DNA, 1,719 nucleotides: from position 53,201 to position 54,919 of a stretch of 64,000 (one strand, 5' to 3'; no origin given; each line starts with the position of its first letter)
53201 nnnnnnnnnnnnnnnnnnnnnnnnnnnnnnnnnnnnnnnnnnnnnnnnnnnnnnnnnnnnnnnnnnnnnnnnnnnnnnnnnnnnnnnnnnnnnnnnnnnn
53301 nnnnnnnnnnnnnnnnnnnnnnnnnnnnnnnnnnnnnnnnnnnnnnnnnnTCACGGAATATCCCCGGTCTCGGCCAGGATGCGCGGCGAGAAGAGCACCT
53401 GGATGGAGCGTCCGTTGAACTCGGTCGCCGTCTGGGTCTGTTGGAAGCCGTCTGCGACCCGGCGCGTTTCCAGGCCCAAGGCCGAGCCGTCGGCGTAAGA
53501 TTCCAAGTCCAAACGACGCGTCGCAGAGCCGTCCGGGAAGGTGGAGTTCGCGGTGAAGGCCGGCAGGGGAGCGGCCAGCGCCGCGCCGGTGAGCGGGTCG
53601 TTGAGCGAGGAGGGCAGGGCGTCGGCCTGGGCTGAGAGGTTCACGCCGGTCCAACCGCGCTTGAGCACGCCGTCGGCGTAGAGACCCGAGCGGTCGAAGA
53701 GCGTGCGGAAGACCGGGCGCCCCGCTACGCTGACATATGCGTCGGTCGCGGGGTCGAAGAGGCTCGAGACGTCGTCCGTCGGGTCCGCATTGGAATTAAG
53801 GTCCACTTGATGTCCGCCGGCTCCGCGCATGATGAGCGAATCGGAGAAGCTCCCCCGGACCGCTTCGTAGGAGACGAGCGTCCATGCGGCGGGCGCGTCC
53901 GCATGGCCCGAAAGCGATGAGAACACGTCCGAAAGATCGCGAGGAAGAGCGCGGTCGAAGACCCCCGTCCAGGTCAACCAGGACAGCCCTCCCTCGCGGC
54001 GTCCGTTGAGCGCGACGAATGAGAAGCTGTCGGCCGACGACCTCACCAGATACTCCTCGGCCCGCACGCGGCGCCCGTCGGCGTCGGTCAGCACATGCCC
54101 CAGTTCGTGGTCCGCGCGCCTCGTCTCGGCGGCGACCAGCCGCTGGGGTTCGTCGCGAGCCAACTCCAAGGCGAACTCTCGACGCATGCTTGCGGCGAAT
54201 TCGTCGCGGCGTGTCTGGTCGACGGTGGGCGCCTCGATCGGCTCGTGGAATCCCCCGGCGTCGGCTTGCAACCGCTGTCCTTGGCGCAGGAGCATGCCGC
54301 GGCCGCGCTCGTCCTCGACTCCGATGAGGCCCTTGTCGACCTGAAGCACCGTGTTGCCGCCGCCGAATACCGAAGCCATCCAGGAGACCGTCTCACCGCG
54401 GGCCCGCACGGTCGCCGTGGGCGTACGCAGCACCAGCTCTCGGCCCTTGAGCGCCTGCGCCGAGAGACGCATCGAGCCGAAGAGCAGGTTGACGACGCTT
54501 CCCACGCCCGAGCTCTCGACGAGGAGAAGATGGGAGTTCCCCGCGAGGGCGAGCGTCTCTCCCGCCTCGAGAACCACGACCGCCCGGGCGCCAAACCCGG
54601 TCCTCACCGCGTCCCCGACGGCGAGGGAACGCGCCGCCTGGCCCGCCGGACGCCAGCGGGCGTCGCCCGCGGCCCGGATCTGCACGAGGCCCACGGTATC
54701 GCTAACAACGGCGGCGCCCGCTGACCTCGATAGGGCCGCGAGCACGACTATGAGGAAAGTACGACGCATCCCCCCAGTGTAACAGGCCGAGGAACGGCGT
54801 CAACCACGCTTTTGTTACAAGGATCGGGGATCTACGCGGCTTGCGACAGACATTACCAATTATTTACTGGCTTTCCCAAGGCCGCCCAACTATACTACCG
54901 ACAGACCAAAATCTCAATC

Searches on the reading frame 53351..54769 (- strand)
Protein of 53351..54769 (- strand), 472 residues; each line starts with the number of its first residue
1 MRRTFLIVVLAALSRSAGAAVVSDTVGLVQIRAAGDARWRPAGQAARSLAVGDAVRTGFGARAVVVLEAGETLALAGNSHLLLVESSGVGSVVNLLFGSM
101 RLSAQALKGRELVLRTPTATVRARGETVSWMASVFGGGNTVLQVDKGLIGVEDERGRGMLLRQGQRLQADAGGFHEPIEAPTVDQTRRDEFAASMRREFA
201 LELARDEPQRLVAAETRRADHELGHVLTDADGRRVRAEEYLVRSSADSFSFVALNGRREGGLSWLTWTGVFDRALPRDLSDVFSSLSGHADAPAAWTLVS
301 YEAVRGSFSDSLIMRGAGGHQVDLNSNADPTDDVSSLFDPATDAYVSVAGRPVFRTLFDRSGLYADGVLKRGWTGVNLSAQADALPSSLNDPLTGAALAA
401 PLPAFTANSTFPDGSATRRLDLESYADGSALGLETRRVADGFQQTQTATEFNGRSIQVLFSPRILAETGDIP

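Call 16: find_encoding_contigs(protein=window:53351-54769:-, flank=10000, max_places=1)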
Protein window:53351-54769:- (472 aa): 10 contigs read that carry it; 1 place shown.
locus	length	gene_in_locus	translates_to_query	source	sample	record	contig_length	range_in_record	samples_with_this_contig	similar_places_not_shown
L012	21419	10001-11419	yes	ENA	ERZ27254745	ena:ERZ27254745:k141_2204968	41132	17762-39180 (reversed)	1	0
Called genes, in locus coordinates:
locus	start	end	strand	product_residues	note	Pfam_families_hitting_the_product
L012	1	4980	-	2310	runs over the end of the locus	?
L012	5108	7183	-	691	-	-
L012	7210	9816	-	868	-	PF05345:He_PIG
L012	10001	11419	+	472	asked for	PF04773:FecR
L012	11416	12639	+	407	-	-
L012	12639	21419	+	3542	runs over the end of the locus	PF13620:CarboxypepD_reg (weak), PF13860:FlgD_ig (weak)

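Call 62: search_protein_families(library=pfam, proteins=[window:53351-54769:-], max_evalue=0.1)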
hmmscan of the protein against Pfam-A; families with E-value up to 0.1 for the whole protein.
window:53351-54769:- (472 aa): 1 family
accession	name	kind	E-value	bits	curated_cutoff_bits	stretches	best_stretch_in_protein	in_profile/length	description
PF04773.18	FecR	-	1.1e-08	35.8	24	1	53-128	1-78/97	FecR protein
